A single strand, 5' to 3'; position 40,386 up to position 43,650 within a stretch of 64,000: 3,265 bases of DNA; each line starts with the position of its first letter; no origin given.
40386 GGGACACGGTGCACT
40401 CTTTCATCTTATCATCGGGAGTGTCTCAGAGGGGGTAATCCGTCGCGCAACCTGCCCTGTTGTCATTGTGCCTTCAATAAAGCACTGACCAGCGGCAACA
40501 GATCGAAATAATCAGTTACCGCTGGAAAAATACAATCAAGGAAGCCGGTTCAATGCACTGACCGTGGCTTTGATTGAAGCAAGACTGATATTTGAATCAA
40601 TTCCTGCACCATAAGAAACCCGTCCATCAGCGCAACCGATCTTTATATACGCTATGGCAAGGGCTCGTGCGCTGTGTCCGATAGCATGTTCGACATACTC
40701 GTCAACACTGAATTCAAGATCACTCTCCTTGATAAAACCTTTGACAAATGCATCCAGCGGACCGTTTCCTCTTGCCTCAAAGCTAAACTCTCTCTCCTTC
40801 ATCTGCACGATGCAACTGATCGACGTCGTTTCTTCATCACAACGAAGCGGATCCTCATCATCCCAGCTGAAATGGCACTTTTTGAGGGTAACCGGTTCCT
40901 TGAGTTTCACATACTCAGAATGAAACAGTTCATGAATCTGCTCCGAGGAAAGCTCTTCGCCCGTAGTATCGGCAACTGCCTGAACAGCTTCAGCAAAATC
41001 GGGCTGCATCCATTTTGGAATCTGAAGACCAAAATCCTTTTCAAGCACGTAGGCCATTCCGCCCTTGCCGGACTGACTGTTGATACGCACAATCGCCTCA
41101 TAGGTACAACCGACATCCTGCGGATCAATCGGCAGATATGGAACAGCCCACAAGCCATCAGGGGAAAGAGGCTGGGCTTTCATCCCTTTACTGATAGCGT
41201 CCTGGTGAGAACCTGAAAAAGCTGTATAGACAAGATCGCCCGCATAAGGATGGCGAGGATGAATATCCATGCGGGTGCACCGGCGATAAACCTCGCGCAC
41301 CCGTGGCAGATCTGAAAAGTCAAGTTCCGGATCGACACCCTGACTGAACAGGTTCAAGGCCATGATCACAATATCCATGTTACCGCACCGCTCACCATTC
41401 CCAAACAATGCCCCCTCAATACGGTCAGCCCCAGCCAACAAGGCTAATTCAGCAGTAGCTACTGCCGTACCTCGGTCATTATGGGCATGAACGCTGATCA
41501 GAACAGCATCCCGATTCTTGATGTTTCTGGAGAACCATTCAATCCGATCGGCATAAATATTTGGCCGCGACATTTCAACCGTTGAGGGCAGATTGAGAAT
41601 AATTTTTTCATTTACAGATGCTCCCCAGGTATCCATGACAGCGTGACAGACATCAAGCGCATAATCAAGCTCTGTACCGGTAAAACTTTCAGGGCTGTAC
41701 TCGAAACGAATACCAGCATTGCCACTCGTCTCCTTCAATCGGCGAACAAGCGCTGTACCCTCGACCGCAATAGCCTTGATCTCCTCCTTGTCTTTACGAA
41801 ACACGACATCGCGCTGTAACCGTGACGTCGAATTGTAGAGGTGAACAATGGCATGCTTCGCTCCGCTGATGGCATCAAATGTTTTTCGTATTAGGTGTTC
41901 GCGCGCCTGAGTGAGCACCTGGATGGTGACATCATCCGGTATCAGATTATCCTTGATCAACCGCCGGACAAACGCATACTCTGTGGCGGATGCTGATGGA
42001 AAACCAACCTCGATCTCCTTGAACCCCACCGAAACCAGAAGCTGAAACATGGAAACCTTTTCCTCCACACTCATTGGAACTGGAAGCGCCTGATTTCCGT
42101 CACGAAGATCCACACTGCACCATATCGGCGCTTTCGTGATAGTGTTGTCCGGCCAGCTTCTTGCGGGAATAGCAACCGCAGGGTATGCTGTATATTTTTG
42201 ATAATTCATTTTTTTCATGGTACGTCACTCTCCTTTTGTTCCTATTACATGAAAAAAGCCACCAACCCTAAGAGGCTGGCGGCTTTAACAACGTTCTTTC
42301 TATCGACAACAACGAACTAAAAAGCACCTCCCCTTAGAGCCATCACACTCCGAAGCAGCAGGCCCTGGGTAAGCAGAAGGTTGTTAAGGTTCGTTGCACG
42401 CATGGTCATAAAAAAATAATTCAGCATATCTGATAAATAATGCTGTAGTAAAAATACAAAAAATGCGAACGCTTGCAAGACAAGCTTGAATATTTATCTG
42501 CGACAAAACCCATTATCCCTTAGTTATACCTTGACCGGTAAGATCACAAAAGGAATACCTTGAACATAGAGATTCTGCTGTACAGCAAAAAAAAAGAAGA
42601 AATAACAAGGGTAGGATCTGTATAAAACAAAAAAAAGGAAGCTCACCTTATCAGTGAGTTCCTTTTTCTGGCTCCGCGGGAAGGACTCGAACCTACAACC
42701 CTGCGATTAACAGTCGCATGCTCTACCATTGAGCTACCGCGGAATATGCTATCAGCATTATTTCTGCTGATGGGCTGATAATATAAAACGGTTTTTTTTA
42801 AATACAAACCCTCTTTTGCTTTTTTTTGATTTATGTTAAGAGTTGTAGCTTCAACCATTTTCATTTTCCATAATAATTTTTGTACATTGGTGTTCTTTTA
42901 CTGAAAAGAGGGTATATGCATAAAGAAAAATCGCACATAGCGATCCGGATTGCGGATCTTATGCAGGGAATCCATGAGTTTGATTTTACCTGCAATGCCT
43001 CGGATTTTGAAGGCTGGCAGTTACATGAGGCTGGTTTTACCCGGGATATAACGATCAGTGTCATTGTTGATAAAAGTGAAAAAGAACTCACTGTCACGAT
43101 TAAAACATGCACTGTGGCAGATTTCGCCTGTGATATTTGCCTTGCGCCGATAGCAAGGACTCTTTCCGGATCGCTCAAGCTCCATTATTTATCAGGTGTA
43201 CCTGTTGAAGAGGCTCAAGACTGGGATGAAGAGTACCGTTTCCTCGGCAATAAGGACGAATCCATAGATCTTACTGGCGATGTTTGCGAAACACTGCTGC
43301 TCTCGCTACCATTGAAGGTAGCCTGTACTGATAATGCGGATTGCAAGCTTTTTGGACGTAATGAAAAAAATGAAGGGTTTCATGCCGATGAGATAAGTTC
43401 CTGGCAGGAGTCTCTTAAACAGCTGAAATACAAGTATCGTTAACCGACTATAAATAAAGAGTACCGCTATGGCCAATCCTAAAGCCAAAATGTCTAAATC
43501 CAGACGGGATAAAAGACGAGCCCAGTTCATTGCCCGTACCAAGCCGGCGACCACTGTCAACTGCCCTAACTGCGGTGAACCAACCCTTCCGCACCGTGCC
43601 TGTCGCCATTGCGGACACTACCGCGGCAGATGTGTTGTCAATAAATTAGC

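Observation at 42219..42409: Complete leucine-sensing transcription attenuator upstream of leuA (unannotated leader peptide plus three alternative stems)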

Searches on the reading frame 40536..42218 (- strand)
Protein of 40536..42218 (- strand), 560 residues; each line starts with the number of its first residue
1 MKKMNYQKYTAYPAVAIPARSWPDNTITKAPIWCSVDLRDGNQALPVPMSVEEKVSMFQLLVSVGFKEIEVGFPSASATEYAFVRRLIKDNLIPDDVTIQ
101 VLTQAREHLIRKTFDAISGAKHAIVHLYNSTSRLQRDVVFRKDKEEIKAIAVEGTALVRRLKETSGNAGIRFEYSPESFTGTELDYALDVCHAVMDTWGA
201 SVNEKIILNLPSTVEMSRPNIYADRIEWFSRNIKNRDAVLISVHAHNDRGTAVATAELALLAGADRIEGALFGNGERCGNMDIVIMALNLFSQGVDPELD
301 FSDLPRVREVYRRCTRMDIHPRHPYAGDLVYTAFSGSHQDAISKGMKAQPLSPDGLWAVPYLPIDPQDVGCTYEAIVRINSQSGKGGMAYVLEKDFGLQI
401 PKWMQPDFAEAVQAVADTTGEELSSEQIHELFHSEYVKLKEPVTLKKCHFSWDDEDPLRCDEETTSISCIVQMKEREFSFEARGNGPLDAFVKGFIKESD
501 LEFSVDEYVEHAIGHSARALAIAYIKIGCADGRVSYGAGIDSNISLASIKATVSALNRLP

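Call 7: search_protein_families(library=ncbifam, proteins=[window:40536-42218:-])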
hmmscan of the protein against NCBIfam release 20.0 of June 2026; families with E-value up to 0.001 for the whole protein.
window:40536-42218:- (560 aa): 19 families
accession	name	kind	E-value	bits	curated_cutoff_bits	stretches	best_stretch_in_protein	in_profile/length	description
NF002991.1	PRK03739.1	subfamily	9.6e-257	853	455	1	6-558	2-550/550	2-isopropylmalate synthase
TIGR00970.1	leuA_yeast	equivalog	7.4e-222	737.9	697.4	1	7-558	3-561/564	2-isopropylmalate synthase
NF011420.0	PRK14847.1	equivalog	3.2e-127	424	604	1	6-327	6-329/333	2-isopropylmalate synthase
NF002086.0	PRK00915.1-3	equivalog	1.1e-58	199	532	1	38-559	14-501/516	2-isopropylmalate synthase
NF042434.1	IPMS_Lepto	equivalog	7e-55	186.5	500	1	31-400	6-354/374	2-isopropylmalate synthase LeuA2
TIGR00973.1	leuA_bact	equivalog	5.3e-54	183.5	598.7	1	37-557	8-494/494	2-isopropylmalate synthase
NF002087.0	PRK00915.1-4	equivalog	7.2e-50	170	729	1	37-559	13-502/516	2-isopropylmalate synthase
NF002088.0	PRK00915.1-5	equivalog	1.2e-49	169.2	697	1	37-558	10-497/514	2-isopropylmalate synthase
NF002085.0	PRK00915.1-2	subfamily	3e-48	164.8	517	1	37-559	20-499/504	2-isopropylmalate synthase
NF002084.0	PRK00915.1-1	equivalog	1e-45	156.3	748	1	37-558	11-498/523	2-isopropylmalate synthase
TIGR02090.1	LEU1_arch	subfamily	2e-38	132.4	484.75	1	37-430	7-361/363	isopropylmalate/citramalate/homocitrate synthases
NF041069.1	IPMS_Sufob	equivalog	5.8e-32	111.4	600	1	37-431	7-364/371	isopropylmalate synthase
TIGR02660.1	nifV_homocitr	equivalog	1.2e-29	103.8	462.9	1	36-431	7-364/365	homocitrate synthase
TIGR02146.1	LysS_fung_arch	equivalog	6e-27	94.8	413.55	1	38-345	6-290/344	homocitrate synthase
TIGR00977.1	citramal_synth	equivalog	3.4e-22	78.4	450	1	37-556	8-513/526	citramalate synthase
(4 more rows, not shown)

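Call 9: find_related_loci(query=window:40536-42218:-, collection=genome_contigs, flank=3000)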
Query window:40536-42218:- (560 aa) in genome_contigs; peptide patterns used: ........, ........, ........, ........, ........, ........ (x = any residue, [..] = any of these).
255 stretches matched a pattern; 157 encode a relative of the query (tblastn E <= 1e-3); the best 80 are kept; 80 distinct loci.
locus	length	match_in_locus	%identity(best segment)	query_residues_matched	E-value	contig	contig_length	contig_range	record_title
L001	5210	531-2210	93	1-560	0e+0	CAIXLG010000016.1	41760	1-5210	MAG: uncultured Chlorobiaceae bacterium isolate I2_bin-059 genome assembly, contig: bin-059:016/228, whole genome shotgu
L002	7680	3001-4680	94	1-560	0e+0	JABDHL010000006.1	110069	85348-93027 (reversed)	MAG: Chlorobiaceae bacterium isolate Oct13_Bin_1 GSB_B_Oct13_Bin_1_000000000006, whole genome shotgun sequence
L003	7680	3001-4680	93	1-560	0e+0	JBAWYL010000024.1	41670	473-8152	MAG: Chlorobiaceae bacterium isolate ELA088 MAG088_24, whole genome shotgun sequence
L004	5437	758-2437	93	1-560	0e+0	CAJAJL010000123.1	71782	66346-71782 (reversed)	MAG: uncultured Chlorobiaceae bacterium isolate A-4_bin-195 genome assembly, contig: bin-195:123/129, whole genome shotg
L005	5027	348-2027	93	1-560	0e+0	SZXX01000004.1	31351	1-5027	MAG: Chlorobium sp. isolate L227-2013-22 CA-L227-2013_26298, whole genome shotgun sequence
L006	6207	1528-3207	93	1-560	0e+0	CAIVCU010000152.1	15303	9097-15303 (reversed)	MAG: uncultured Chlorobiaceae bacterium isolate AM-2014-D4_bin-064 genome assembly, contig: bin-064:152/471, whole genom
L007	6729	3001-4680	90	1-560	0e+0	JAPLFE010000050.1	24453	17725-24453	MAG: Chlorobiales bacterium isolate LacPavin_0920_SED3_MAG_44_11 LacPavin_0920_SED3_scaffold_357273, whole genome shotgu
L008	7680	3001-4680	89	1-560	0e+0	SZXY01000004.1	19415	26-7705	MAG: Chlorobium sp. isolate L227-2013-55 CA-L227-2013_26972, whole genome shotgun sequence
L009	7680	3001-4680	88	1-560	0e+0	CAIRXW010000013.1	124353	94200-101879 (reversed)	MAG: uncultured Chlorobiaceae bacterium isolate Kiruna2_bin-2272 genome assembly, contig: bin-2272:13/57, whole genome s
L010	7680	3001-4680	89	1-560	0e+0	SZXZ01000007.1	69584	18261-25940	MAG: Chlorobium sp. isolate L227-2013-56 CA-L227-2013_75815, whole genome shotgun sequence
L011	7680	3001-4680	89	1-560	0e+0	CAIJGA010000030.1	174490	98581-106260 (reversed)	MAG: uncultured Chlorobiaceae bacterium isolate F4_bin-342 genome assembly, contig: bin-342:30/34, whole genome shotgun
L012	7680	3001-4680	88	1-560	0e+0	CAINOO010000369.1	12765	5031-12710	MAG: uncultured Chlorobiaceae bacterium isolate LJ_bin-1468 genome assembly, contig: bin-1468:369/401, whole genome shot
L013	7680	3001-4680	88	1-560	0e+0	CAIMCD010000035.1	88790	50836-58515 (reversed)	MAG: uncultured Chlorobiaceae bacterium isolate MJ-time_bin-8753 genome assembly, contig: bin-8753:35/46, whole genome s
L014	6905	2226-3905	88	1-560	0e+0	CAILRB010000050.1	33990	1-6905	MAG: uncultured Chlorobiaceae bacterium isolate AM4_bin-525 genome assembly, contig: bin-525:050/107, whole genome shotg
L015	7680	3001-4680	88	1-560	0e+0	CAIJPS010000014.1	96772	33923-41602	MAG: uncultured Chlorobiaceae bacterium isolate Ki1-2-2m_bin-006 genome assembly, contig: bin-006:014/109, whole genome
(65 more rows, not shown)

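Call 43: find_homologous_proteins(query=window:40536-42218:-, max_evalue=1e-100)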
Query window:40536-42218:- (560 aa): 8000 proteins with E <= 1e-100 among 8000 candidates; the best 120 are listed.
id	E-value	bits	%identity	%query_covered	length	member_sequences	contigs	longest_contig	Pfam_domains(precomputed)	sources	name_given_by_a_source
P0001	0.0e+0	1268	99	100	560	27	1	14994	PF00682.26,PF08502.16,PF22615.2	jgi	-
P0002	0.0e+0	1194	93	100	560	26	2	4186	PF00682.26,PF08502.16,PF22615.2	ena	-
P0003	0.0e+0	1189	93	100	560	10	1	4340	PF00682.26,PF08502.16,PF22615.2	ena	-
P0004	0.0e+0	1180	92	100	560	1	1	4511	PF00682.26,PF08502.16,PF22615.2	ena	-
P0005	0.0e+0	1167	90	100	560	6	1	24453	PF00682.26,PF08502.16,PF22615.2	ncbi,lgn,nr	ncbi:MAG: 2-isopropylmalate synthase [Chlorobiales bacterium]|nr:2-isopropylmalate synthase [Chlorob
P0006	0.0e+0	1161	90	100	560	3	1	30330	PF00682.26,PF08502.16,PF22615.2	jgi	-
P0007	0.0e+0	1150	89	100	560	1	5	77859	PF00682.26,PF08502.16,PF22615.2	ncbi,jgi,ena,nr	ncbi:MAG: 2-isopropylmalate synthase [Chlorobium sp.]|nr:MAG: 2-isopropylmalate synthase [Chlorobium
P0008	0.0e+0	1150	89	100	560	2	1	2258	PF00682.26,PF08502.16,PF22615.2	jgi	jgi:2-isopropylmalate synthase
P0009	0.0e+0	1145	88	100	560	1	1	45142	PF00682.26,PF08502.16,PF22615.2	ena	-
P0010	0.0e+0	1144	89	100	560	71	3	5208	PF00682.26,PF08502.16,PF22615.2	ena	-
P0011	0.0e+0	1142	88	100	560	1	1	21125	PF00682.26,PF08502.16,PF22615.2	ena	-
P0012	0.0e+0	1141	88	100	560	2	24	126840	PF00682.26,PF08502.16,PF22615.2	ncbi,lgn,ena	-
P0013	0.0e+0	1140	88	100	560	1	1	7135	PF00682.26,PF08502.16,PF22615.2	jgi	jgi:2-isopropylmalate synthase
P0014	0.0e+0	1139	88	100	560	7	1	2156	PF00682.26,PF08502.16,PF22615.2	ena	-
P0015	0.0e+0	1138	88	100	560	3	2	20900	PF00682.26,PF08502.16,PF22615.2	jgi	jgi:2-isopropylmalate synthase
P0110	2.4e-271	919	70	100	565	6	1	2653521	PF00682.26,PF08502.16,PF22615.2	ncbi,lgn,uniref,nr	ncbi:2-isopropylmalate synthase [Prosthecochloris sp. ZM]|uniref:2-isopropylmalate synthase n=1 Tax=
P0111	3.8e-270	915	69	100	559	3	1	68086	PF00682.26,PF08502.16,PF22615.2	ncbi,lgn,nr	ncbi:MAG: 2-isopropylmalate synthase [Prosthecochloris sp.]|nr:2-isopropylmalate synthase [Prostheco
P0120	4.2e-269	912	71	99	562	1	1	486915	PF00682.26,PF08502.16,PF22615.2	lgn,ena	-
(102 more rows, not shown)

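Call 44: find_encoding_contigs(protein=P0110, flank=1500, max_places=2)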
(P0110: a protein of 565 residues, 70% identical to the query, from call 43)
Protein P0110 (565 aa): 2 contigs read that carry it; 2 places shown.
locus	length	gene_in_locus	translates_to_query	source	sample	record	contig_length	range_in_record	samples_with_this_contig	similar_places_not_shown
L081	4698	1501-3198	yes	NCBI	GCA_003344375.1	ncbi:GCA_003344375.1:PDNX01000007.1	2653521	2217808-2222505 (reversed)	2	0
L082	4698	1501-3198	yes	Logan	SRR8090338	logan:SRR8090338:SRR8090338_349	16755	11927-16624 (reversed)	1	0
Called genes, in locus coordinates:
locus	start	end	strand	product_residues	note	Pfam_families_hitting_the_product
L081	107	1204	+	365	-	PF04170:NlpE, PF17185:NlpE_C, PF03724:META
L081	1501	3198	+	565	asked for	PF00682:HMGL-like, PF22615:IPMS_D2, PF08502:LeuA_dimer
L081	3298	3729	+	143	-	PF01475:FUR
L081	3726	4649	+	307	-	PF01297:ZnuA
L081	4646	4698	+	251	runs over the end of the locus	PF00005:ABC_tran, PF02463:SMC_N (faint), PF13304:AAA_21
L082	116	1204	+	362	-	PF04170:NlpE, PF17185:NlpE_C, PF03724:META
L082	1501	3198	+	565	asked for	PF00682:HMGL-like, PF22615:IPMS_D2, PF08502:LeuA_dimer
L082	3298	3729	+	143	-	PF01475:FUR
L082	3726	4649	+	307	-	PF01297:ZnuA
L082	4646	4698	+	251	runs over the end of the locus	PF00005:ABC_tran, PF02463:SMC_N (faint), PF13304:AAA_21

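Call 45: find_encoding_contigs(protein=P0111, flank=1500, max_places=2)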
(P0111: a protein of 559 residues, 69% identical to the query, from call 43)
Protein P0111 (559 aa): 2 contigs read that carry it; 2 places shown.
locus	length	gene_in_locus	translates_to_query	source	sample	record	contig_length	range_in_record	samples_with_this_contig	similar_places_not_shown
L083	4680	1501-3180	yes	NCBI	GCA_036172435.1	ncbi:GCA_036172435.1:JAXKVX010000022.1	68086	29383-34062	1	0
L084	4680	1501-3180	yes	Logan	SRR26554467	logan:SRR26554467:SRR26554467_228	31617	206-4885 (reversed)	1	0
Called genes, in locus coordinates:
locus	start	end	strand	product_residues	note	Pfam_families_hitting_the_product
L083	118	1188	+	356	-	PF04170:NlpE, PF17185:NlpE_C, PF03724:META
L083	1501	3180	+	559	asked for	PF00682:HMGL-like, PF22615:IPMS_D2, PF08502:LeuA_dimer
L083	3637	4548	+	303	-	PF01297:ZnuA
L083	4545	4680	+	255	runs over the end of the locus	PF00005:ABC_tran, PF13304:AAA_21 (weak)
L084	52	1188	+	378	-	PF04170:NlpE, PF17185:NlpE_C, PF03724:META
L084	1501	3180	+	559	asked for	PF00682:HMGL-like, PF22615:IPMS_D2, PF08502:LeuA_dimer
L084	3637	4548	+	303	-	PF01297:ZnuA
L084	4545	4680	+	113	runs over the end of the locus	?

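Call 46: find_encoding_contigs(protein=P0120, flank=1500, max_places=2)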
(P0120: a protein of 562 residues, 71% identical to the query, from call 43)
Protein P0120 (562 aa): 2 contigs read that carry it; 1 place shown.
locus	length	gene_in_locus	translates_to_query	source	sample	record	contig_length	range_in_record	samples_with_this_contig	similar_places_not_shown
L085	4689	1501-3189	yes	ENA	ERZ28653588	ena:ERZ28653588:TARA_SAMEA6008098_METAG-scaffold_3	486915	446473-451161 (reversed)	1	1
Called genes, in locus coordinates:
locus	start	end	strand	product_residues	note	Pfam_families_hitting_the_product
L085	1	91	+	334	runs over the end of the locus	PF12625:Arabinose_bd, PF12833:HTH_18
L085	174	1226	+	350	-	PF04170:NlpE, PF17185:NlpE_C, PF03724:META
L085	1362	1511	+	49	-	-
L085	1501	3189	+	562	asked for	PF00682:HMGL-like, PF22615:IPMS_D2, PF08502:LeuA_dimer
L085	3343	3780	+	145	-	PF01475:FUR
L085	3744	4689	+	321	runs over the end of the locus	PF01297:ZnuA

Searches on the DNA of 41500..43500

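Call 3: search_rna_families(source=window, start=41500, end=43500, threshold=evalue, max_evalue=10, show_alignments=3)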
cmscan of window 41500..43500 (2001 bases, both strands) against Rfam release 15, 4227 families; matches with E-value up to 10: 10.
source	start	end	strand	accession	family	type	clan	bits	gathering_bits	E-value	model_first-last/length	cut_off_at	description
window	42672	42743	-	RF00005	tRNA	Gene; tRNA;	CL00001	69.7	29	1.1e-14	1-71/71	no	tRNA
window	42564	42670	+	RF00506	Thr_leader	Cis-reg; leader;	-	21.2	55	0.5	1-118/118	no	Threonine operon leader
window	42251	42314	-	RF02618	SSRC34_2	Gene; sRNA;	-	19.9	48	3.5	1-125/125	no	Streptococcus sRNA 34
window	42241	42379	-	RF01436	S_pombe_snR33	Gene; snRNA; snoRNA; HACA-box;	CL00027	19.9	80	3.7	1-145/145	no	small nucleolar RNA snR33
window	42568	42665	+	RF02083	OrzO-P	Gene; antitoxin;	-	19.4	60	4.9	1-76/76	no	OrzO-P RNA antitoxin family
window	42630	42669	-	RF03623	mir-1252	Gene; miRNA;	-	19.4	70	5.3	1-65/65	no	mir-1252 microRNA precursor family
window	42633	42667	+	RF03361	mir-3136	Gene; miRNA;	-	18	86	3.1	1-78/78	no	mir-3136 microRNA precursor family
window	42671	42743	+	RF04354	Plastid-ycf2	Cis-reg;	-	16.6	65.7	5.3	1-75/75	no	Plastid-ycf2 5UTR RNA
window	43292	43311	-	RF01382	HIV-1_SL4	Cis-reg;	-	16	31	5.7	1-20/20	no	HIV-1 stem-loop 4 packaging signal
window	42593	42669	+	RF01675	CrcZ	Gene; sRNA;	-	12.3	95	1.7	1-398/398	no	Pseudomonas sRNA CrcZ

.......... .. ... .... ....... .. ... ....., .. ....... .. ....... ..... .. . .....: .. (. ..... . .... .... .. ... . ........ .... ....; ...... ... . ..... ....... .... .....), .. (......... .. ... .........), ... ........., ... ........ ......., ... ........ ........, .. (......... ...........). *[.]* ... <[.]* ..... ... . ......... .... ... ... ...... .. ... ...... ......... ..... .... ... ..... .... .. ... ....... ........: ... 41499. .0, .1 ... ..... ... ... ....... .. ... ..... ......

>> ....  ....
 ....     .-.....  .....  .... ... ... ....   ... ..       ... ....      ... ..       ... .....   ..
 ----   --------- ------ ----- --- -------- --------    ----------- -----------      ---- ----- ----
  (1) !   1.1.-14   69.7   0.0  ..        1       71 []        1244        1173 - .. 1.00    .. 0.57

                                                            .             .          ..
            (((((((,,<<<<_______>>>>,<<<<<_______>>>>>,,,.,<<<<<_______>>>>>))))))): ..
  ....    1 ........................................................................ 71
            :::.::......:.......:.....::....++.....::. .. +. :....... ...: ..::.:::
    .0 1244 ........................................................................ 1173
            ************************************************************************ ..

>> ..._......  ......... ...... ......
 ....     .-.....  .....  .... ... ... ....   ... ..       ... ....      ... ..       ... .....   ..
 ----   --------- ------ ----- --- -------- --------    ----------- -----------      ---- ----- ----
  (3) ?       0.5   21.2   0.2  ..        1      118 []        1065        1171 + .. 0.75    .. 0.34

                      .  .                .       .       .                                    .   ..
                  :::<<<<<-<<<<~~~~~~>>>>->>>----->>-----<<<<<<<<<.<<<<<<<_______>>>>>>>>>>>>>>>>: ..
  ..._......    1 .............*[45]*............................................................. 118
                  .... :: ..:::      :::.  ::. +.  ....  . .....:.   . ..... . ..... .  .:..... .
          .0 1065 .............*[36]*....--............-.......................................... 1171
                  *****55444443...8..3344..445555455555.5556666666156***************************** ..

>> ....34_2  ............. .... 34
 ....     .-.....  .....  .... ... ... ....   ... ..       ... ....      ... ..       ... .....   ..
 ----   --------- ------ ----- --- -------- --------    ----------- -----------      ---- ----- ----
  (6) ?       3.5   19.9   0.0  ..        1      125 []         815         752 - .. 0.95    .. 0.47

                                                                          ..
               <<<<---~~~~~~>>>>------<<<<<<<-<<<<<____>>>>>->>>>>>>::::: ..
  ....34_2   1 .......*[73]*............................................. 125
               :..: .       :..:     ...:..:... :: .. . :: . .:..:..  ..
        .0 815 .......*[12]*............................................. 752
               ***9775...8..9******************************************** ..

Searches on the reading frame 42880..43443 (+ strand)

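Call 7: search_protein_families(library=ncbifam, proteins=[window:42880-43443:+])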
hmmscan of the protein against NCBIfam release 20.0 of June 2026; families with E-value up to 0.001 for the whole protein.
window:42880-43443:+ (187 aa): 0 families

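Call 54: search_protein_families(library=pfam, proteins=[window:42880-43443:+])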
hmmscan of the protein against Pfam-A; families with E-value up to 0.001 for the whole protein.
window:42880-43443:+ (187 aa): 1 family
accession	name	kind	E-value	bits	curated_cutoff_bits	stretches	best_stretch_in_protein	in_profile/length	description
PF02620.22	YceD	-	2.4e-12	47.4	33.2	1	75-183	4-119/119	Large ribosomal RNA subunit accumulation protein YceD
